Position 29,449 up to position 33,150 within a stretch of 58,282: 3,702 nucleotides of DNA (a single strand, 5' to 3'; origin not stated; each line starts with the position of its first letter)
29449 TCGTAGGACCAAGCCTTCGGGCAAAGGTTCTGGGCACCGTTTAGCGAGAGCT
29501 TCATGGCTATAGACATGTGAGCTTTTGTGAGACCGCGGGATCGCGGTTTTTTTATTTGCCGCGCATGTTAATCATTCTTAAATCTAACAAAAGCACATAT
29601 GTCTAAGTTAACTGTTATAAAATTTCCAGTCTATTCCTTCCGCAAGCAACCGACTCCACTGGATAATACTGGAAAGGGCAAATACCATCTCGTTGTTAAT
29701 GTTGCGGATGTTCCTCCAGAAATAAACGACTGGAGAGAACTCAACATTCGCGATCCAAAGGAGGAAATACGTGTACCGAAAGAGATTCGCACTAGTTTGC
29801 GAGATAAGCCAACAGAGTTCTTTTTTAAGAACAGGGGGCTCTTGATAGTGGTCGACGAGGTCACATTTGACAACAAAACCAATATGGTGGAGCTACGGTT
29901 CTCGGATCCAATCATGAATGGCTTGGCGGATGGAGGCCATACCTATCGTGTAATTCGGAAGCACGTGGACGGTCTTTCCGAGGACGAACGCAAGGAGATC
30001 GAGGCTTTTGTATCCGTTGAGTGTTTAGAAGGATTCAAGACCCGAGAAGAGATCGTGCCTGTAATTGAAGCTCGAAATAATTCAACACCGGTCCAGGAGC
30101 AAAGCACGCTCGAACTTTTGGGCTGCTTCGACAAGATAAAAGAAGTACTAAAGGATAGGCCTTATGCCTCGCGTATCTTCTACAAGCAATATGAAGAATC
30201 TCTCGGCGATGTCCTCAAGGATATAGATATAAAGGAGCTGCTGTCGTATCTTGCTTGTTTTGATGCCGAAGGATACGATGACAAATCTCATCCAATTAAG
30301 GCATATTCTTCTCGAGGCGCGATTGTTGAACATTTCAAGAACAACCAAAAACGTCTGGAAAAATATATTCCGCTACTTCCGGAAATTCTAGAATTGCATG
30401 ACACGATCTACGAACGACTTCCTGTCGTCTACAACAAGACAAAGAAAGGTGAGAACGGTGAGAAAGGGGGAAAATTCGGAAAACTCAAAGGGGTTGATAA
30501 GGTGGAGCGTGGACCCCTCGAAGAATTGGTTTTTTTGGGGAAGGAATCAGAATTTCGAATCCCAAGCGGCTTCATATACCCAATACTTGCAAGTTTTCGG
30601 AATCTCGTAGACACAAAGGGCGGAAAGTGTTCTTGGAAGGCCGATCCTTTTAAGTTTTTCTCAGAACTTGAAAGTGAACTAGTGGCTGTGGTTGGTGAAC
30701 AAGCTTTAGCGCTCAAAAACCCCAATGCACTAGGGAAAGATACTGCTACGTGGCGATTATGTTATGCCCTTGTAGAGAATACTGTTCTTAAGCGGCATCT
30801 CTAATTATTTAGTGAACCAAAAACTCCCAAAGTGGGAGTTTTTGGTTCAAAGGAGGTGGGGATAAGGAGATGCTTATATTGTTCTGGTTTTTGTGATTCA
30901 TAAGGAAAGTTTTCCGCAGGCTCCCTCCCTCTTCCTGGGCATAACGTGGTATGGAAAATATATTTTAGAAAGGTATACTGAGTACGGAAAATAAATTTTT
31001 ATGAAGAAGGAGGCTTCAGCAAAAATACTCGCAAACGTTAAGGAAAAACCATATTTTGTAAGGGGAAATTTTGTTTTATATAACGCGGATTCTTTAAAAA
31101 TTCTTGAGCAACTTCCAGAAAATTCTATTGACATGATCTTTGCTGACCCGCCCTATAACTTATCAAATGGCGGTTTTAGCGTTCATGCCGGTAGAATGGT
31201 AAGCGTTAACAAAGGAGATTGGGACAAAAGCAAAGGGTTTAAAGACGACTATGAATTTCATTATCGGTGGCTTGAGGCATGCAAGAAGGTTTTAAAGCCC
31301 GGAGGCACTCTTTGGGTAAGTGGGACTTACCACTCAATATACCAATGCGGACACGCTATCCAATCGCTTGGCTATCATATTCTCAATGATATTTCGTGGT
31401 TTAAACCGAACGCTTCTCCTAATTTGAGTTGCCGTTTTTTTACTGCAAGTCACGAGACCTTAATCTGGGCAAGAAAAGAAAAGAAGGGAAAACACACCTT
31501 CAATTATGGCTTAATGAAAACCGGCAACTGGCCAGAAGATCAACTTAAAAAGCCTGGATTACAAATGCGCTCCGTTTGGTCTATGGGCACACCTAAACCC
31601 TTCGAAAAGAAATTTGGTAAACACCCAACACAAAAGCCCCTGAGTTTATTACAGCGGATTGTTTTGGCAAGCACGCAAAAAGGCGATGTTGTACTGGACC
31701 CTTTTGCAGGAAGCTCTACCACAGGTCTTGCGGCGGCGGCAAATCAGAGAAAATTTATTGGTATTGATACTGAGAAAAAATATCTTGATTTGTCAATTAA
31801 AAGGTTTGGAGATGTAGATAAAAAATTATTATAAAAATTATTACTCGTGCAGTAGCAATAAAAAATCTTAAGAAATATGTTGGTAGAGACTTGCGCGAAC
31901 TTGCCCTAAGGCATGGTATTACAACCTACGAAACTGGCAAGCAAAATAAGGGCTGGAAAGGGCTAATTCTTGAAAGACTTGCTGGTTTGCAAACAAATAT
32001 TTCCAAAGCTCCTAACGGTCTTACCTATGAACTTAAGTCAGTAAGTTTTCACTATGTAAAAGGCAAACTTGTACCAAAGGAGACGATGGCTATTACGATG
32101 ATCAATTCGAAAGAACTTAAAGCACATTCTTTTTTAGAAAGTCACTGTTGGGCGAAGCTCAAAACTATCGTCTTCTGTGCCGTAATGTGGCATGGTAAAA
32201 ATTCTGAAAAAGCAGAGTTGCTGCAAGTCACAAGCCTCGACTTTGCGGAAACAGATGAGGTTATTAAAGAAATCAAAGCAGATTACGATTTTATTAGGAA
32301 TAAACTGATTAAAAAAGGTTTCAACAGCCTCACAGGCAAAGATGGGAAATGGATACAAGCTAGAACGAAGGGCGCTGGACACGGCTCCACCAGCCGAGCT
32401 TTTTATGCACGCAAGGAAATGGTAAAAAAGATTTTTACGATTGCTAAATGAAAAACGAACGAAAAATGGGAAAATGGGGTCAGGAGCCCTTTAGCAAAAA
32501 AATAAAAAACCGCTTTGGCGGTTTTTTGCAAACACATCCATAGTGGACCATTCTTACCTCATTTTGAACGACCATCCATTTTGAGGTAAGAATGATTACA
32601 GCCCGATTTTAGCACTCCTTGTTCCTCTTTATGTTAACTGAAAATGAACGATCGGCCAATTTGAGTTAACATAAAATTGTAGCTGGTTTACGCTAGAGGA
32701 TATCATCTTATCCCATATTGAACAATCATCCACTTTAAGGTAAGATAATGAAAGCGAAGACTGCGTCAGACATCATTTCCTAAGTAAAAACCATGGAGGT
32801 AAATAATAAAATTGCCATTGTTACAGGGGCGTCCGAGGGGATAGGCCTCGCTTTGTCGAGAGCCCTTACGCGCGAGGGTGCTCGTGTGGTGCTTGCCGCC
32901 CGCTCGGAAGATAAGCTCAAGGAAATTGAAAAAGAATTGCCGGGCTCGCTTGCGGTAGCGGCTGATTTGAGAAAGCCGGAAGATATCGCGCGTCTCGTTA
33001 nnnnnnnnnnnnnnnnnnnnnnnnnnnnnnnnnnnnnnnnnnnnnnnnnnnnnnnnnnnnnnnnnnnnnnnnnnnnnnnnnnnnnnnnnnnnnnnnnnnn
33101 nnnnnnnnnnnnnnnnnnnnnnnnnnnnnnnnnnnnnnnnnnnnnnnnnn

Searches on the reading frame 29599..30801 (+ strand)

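Call 11: search_protein_families(library=pfam, proteins=[window:29599-30801:+])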
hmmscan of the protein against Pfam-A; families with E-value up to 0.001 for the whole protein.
window:29599-30801:+ (401 aa): 1 family
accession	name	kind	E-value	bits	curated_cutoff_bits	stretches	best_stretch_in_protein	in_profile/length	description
PF10592.14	AIPR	-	8.9e-27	95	25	1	47-348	2-274/308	AIPR protein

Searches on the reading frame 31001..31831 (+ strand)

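Call 11: search_protein_families(library=pfam, proteins=[window:31001-31831:+])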
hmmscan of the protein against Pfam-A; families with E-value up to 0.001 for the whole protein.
window:31001-31831:+ (277 aa): 3 families
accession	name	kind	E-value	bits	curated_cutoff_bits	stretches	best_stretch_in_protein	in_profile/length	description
PF01555.25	N6_N4_Mtase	-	4.1e-58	197.4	26.7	1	43-266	1-220/221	DNA methylase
PF03602.21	Cons_hypoth95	-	3.8e-06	27.1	24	0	3-55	74-126/182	Conserved hypothetical protein 95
PF13847.12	Methyltransf_31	-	0.00082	19.5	27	0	227-265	3-44/145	Methyltransferase domain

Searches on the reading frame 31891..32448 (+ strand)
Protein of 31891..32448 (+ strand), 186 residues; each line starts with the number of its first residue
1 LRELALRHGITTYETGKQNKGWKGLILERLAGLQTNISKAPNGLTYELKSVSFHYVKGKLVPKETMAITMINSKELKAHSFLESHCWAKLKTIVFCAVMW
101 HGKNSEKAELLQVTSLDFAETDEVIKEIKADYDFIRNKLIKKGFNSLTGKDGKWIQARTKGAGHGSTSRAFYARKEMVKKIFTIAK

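Call 11: search_protein_families(library=pfam, proteins=[window:31891-32448:+])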
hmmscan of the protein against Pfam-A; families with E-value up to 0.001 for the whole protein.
window:31891-32448:+ (186 aa): 1 family
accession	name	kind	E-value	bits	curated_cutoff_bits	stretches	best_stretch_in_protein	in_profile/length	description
PF02976.21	MutH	-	1e-08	35.4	23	1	44-101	16-74/103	DNA mismatch repair enzyme MutH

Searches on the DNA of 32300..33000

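Call 64: search_rna_families(source=window, start=32300, end=33000, threshold=evalue, max_evalue=1)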
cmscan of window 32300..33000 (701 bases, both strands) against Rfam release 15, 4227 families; matches with E-value up to 1: 6.
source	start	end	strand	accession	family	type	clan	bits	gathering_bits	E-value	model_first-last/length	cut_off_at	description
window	32414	32528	+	RF02144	rsmX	Gene;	CL00106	27.9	56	0.0033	1-114/114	no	rsmX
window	32483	32539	-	RF02548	Oskar_OES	Cis-reg;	-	25.9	46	0.031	1-67/67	no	Oocyte entry signal (OES) from oskar mRNA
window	32503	32596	-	RF02144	rsmX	Gene;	CL00106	21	56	0.12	1-114/114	no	rsmX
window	32432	32467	-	RF01344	CRISPR-DR34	Gene; CRISPR;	-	20.9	35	0.23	1-36/36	no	CRISPR RNA direct repeat element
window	32470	32558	-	RF01770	rimP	Cis-reg; leader;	-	20.5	47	0.94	1-102/102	no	Gammaprotebacteria rimP leader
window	32462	32528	+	RF01394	isrK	Gene; sRNA;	-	16.9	50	0.38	1-77/77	no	isrK Hfq binding RNA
